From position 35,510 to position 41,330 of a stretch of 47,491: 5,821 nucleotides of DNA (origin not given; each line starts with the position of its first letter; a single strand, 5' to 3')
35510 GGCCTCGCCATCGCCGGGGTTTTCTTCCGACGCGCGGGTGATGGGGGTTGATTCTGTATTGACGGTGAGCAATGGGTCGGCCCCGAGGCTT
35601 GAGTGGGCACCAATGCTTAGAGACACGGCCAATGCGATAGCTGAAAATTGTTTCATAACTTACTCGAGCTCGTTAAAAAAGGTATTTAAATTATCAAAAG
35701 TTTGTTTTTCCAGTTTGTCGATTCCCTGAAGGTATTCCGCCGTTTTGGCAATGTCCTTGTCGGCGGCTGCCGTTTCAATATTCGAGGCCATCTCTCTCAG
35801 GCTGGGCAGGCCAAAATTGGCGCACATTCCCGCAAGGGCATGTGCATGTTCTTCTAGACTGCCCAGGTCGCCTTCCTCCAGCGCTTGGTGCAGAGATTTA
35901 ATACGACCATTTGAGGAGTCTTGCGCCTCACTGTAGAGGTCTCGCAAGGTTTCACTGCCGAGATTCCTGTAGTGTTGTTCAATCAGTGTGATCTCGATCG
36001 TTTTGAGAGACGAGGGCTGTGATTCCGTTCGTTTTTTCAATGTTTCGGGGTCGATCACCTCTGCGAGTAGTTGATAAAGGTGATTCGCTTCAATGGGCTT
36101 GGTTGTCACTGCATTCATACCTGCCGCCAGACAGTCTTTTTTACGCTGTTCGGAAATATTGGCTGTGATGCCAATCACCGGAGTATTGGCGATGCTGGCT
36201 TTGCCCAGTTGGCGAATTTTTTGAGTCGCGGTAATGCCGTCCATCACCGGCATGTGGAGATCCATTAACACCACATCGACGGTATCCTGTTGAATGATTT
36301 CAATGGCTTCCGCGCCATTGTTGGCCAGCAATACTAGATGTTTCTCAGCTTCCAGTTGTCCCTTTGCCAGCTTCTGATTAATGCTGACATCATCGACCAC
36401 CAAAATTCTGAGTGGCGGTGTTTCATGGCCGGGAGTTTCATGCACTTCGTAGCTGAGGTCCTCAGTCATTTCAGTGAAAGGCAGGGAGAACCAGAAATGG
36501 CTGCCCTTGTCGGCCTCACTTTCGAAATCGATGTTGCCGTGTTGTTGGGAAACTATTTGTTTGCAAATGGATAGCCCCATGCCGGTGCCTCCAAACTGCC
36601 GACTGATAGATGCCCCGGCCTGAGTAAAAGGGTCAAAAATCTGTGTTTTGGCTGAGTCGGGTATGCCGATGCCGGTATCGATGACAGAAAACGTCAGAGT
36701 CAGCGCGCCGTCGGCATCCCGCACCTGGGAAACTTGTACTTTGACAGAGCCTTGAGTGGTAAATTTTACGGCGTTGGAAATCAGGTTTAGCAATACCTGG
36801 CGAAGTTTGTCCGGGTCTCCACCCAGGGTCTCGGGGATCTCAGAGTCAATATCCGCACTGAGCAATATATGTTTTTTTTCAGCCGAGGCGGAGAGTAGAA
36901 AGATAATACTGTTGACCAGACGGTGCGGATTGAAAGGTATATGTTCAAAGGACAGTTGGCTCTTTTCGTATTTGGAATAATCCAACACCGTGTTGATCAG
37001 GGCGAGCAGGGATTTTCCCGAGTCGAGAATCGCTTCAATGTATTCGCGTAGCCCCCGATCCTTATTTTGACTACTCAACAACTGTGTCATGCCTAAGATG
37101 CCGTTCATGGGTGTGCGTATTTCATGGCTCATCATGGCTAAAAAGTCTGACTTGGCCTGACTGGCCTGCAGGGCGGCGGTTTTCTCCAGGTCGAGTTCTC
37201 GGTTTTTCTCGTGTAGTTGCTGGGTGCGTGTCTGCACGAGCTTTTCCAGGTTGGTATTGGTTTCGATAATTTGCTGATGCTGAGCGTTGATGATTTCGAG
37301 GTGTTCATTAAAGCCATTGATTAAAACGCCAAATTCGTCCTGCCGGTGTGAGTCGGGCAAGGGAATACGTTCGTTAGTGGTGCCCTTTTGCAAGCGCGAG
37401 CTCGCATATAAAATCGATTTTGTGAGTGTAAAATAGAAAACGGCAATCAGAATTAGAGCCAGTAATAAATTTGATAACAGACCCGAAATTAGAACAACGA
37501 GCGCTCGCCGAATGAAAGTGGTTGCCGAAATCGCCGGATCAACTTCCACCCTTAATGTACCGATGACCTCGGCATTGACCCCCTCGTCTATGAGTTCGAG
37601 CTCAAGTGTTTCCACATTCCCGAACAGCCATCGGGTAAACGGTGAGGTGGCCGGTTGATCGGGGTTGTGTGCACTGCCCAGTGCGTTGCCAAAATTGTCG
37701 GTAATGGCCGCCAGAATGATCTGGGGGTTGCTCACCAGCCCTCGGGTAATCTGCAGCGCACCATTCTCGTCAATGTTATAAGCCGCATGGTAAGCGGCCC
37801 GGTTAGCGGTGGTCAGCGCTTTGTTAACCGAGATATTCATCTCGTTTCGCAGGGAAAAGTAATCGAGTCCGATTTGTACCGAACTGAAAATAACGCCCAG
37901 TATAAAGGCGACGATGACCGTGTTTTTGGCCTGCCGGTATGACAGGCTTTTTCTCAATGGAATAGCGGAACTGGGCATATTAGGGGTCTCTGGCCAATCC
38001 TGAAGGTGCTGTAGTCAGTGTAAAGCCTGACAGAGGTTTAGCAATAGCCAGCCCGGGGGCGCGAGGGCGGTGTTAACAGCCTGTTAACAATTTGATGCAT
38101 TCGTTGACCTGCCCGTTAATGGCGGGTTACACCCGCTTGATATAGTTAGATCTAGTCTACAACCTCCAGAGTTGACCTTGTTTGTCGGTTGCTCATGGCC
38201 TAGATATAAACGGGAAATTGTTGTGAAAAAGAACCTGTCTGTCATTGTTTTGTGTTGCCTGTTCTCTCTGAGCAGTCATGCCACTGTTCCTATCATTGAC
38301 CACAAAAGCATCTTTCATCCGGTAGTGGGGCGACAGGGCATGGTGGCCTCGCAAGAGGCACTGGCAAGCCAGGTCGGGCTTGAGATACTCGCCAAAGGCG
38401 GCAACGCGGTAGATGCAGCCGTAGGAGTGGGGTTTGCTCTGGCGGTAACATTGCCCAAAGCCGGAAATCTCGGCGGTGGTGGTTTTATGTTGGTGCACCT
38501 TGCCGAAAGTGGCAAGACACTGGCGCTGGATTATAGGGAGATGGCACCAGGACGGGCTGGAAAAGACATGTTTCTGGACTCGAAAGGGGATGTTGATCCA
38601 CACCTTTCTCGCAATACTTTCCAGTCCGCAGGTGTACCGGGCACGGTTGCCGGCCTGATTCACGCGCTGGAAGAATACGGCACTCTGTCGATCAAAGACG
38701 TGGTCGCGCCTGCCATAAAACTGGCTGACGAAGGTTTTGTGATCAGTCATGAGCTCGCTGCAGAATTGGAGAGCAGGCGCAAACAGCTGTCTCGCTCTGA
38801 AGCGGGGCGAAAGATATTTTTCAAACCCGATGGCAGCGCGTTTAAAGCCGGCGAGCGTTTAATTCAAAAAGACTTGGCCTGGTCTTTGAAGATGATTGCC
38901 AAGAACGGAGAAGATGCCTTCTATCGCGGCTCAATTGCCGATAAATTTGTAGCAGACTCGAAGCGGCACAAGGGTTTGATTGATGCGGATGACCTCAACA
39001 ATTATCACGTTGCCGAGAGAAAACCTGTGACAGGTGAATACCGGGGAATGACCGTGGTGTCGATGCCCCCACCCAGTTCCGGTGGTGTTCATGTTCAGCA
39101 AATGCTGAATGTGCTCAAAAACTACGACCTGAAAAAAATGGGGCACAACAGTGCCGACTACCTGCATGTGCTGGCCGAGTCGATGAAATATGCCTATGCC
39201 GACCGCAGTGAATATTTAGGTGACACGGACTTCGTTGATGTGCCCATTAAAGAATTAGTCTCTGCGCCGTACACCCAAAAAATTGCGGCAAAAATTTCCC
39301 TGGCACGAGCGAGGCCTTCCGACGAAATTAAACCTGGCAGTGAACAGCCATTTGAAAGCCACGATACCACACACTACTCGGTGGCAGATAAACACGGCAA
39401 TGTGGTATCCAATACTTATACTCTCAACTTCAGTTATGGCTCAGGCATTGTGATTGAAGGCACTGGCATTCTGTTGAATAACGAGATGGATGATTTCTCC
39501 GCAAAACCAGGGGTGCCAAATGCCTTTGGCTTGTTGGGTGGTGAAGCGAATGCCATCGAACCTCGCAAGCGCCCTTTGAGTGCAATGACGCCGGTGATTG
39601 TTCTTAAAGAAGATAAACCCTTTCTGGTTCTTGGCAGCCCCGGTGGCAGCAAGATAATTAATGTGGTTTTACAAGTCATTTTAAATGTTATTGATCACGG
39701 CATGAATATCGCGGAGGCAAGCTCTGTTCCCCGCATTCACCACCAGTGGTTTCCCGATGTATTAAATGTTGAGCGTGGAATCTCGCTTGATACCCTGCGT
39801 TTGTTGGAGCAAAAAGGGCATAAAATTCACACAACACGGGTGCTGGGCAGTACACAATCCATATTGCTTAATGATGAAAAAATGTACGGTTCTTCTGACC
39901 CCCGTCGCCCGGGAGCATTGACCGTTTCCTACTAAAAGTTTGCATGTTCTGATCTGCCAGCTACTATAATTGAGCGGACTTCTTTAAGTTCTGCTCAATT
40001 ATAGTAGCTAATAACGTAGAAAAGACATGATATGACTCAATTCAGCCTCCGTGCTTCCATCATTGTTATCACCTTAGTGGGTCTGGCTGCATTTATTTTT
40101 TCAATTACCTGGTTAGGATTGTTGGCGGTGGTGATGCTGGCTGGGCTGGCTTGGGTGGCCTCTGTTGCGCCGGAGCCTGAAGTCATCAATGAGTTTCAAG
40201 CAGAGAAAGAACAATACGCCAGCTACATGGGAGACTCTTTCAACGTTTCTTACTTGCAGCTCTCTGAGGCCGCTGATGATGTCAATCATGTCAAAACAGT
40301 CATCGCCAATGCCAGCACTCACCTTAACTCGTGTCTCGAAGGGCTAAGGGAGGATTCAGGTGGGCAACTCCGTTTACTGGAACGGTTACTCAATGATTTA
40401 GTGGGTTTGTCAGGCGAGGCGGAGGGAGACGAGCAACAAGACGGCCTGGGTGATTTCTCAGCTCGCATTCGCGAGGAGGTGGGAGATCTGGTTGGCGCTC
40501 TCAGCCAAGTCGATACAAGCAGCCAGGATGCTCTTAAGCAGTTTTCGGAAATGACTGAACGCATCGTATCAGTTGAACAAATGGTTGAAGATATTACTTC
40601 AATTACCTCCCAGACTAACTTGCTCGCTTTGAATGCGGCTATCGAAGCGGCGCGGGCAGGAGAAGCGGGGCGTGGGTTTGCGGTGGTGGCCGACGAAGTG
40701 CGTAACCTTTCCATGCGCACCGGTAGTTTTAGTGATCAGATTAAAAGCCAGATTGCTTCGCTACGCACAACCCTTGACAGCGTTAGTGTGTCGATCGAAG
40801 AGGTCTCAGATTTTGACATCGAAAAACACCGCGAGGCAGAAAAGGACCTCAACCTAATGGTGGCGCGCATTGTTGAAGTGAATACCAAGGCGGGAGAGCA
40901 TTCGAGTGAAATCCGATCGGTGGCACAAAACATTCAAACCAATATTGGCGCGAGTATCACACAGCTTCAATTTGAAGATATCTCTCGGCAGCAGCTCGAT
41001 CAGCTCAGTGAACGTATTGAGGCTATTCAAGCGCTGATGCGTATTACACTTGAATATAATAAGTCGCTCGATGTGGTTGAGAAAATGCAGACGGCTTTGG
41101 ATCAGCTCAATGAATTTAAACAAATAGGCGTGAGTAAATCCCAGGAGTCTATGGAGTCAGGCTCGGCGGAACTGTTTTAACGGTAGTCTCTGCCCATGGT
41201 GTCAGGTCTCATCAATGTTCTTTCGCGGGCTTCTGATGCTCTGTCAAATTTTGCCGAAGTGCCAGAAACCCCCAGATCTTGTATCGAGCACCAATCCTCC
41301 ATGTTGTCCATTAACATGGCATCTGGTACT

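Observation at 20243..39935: Composite gamma-glutamyl/amide-bond locus with outer-membrane uptake, two periplasmic GGTs, glutamate import and dedicated sensing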

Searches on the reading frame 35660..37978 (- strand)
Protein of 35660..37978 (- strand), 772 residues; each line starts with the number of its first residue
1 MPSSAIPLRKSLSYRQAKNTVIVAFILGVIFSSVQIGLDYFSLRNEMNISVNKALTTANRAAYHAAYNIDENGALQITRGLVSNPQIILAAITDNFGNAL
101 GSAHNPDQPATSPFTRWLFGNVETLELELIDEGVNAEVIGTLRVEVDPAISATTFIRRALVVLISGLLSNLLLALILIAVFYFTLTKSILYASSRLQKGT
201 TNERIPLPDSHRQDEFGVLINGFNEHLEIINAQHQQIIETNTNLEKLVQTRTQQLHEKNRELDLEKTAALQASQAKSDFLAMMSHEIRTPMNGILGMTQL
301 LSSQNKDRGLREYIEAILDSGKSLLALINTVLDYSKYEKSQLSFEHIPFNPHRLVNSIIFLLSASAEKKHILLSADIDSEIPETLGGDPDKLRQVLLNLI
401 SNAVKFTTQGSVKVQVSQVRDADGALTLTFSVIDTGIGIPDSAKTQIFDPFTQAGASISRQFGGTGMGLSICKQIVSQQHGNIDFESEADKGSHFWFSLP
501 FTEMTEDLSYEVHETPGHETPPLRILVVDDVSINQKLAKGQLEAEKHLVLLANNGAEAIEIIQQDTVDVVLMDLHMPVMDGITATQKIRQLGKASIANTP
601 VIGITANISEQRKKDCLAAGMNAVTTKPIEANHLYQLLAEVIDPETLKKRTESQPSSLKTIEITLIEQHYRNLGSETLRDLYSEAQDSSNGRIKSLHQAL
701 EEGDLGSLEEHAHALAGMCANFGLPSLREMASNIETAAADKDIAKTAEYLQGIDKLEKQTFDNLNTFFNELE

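Call 4: search_protein_families(library=pfam, proteins=[window:35660-37978:-])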
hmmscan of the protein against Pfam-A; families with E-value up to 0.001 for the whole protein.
window:35660-37978:- (772 aa): 4 families
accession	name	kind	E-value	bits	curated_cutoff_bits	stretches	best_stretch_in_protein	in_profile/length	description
PF02518.31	HATPase_c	-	1e-29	103.6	26.4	1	387-502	1-110/111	Histidine kinase-, DNA gyrase B-, and HSP90-like ATPase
PF00072.30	Response_reg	-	2.5e-23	82.8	30.2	1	525-638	1-110/111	Response regulator receiver domain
PF00512.31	HisKA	-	1.4e-19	70.4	26.9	1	275-338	1-64/66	His Kinase A (phospho-acceptor) domain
PF01627.28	Hpt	-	5.8e-11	42.9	24.6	1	683-754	4-75/84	Hpt domain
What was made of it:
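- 35660..37978 (-): TorS-like hybrid histidine kinase (two TM segments, about 110-aa periplasmic loop, HisKA, HATPase, REC, HPt). Call 4.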

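Call 6: search_protein_families(library=ncbifam, proteins=[window:35660-37978:-], max_evalue=0.01)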
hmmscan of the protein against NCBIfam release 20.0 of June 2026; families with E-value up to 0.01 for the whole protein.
window:35660-37978:- (772 aa): 157 families (the best 25 are shown)
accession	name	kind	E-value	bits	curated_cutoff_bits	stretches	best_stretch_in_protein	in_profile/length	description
TIGR02956.1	TMAO_torS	equivalog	4e-124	415.8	676.5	1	161-765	332-965/967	TMAO reductase system sensor histidine kinase/response regulator TorS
NF008318.0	PRK11107.1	equivalog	3.7e-122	409.1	890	2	156-505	177-522/920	two-component sensor histidine kinase BarA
NF045901.1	HisKinLetSLeg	equivalog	8.6e-91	305.3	1650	2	137-530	155-544/906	two-component system sensor histidine kinase LetS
NF041947.1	LuxQ_Vibrio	equivalog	3.4e-89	299.8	1200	1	233-639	437-836/843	quorum-sensing autoinducer 2 sensor kinase/phosphatase LuxQ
NF011874.0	PRK15347.1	equivalog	2.6e-88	297.1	852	2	158-506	294-619/921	two component system sensor kinase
NF008099.0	PRK10841.1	equivalog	3.7e-88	296.4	920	2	266-507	460-696/949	two-component system sensor histidine kinase RcsC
NF008302.0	PRK11091.1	equivalog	1.1e-85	288.4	838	1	268-770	275-775/779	aerobic respiration two-component sensor histidine kinase ArcB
NF008543.0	PRK11466.1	equivalog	4.5e-85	286.2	982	1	160-754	331-900/914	TMAO reductase system sensor histidine kinase/response regulator TorS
NF038297.2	hybrid_HK_HrmK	equivalog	4.9e-76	256.7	725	1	229-639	193-605/607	hybrid histidine kinase/response regulator HrmK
NF007420.1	PRK09959.1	equivalog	1.2e-55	188.7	1995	1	260-737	696-1161/1197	acid-sensing system histidine kinase EvgS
NF046044.1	PnpS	equivalog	4e-52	177.5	400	1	266-500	160-390/390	two-component system histidine kinase PnpS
NF047874.1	MASE3_PAS_HK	subfamily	2.2e-49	168.8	560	1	255-510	384-633/655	MASE3 domain-containing sensor histidine kinase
NF041832.1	near_NosP_CTERM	subfamily_domain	4.9e-43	147.6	400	1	271-640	2-368/370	NahK/ErcS family hybrid sensor histidine kinase/response regulator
TIGR02966.1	phoR_proteo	equivalog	1.6e-41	142.4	334.2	1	221-498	58-332/333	phosphate regulon sensor histidine kinase PhoR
NF047465.1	hybrid_HK_LvrA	exception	6.2e-41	140.3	1200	2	233-501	163-422/819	hybrid histidine kinase/response regulator LvrA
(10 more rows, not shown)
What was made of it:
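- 35660..37978 (-): The TorS model TIGR02956 scores 416 bits against a cutoff of 676 (call 6).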

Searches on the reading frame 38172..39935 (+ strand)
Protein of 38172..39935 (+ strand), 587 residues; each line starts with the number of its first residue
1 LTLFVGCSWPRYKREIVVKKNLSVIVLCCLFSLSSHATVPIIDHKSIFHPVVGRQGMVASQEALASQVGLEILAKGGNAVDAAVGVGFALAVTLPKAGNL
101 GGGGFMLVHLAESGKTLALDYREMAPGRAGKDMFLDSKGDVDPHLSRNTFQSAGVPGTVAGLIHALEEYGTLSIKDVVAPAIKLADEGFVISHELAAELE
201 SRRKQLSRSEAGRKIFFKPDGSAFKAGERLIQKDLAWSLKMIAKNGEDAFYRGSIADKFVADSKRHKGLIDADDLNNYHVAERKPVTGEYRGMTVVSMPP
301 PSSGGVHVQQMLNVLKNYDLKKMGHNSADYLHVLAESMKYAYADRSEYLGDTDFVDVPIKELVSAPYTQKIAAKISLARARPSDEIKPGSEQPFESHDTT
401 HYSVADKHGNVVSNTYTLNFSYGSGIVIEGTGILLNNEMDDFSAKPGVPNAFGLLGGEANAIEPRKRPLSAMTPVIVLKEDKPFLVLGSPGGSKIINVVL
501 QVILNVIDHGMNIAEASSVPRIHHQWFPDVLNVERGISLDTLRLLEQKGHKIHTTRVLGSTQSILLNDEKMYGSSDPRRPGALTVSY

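Call 4: search_protein_families(library=pfam, proteins=[window:38172-39935:+])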
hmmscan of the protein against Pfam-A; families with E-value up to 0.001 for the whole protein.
window:38172-39935:+ (587 aa): 1 family
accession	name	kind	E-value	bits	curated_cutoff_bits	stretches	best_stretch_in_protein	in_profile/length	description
PF01019.26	G_glu_transpept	-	3.6e-179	597.3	27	1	71-581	2-512/512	Gamma-glutamyltranspeptidase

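Call 6: search_protein_families(library=ncbifam, proteins=[window:38172-39935:+], max_evalue=0.01)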
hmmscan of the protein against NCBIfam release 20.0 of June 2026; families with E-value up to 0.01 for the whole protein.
window:38172-39935:+ (587 aa): 2 families
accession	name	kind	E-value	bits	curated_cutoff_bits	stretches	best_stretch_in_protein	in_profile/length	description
NF007187.0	PRK09615.1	equivalog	5.3e-226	751.4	990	1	40-587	34-581/581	gamma-glutamyltransferase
TIGR00066.1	g_glut_trans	equivalog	9.2e-189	628.2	357.85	1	56-578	1-518/518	gamma-glutamyltransferase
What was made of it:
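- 38172..39935 (+): GGT2: canonical secreted gamma-glutamyltranspeptidase (likely start GTG 38223). TIGR00066 at 628 bits and PRK09615 at 751 bits (call 6).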

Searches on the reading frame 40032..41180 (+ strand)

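Call 4: search_protein_families(library=pfam, proteins=[window:40032-41180:+])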
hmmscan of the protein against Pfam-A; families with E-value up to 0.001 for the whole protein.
window:40032-41180:+ (382 aa): 1 family
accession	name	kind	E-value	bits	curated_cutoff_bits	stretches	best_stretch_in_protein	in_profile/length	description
PF00015.26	MCPsignal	-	8.7e-28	97.7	34.6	1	161-308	15-164/172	Methyl-accepting chemotaxis protein (MCP) signalling domain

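Call 6: search_protein_families(library=ncbifam, proteins=[window:40032-41180:+], max_evalue=0.01)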
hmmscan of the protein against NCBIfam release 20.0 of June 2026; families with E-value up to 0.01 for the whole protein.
window:40032-41180:+ (382 aa): 8 families
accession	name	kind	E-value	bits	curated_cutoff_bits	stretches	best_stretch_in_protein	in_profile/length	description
NF050802.1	AspChtxCcaA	equivalog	5.8e-24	84.5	1300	1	154-303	545-693/700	aspartate chemotaxis receptor CcaA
NF058645.1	MCPCtpMPsAe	equivalog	1.1e-22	80.6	900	1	150-303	364-516/558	methyl-accepting chemotaxis protein CtpM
NF011622.0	PRK15048.1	equivalog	1.3e-17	64.2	900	1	170-260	348-438/553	methyl-accepting chemotaxis protein II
NF047851.1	MCPCitTducer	equivalog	5.2e-17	62.1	900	1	167-303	349-478/553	methyl-accepting chemotaxis citrate transducer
NF041847.1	transduc_aer2_vibrio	equivalog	5.4e-17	61.3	1200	1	66-303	489-716/804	aerotaxis transducer Aer2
NF011615.0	PRK15041.1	equivalog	7.6e-17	61.2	947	1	181-258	357-438/554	methyl-accepting chemotaxis protein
NF007309.0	PRK09793.1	equivalog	1.7e-15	57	903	1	170-244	339-420/533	methyl-accepting chemotaxis protein IV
NF052273.1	BB0569_chemotaxis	equivalog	2e-05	23.3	1000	1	137-326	69-258/590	BB0569 family chemotaxis protein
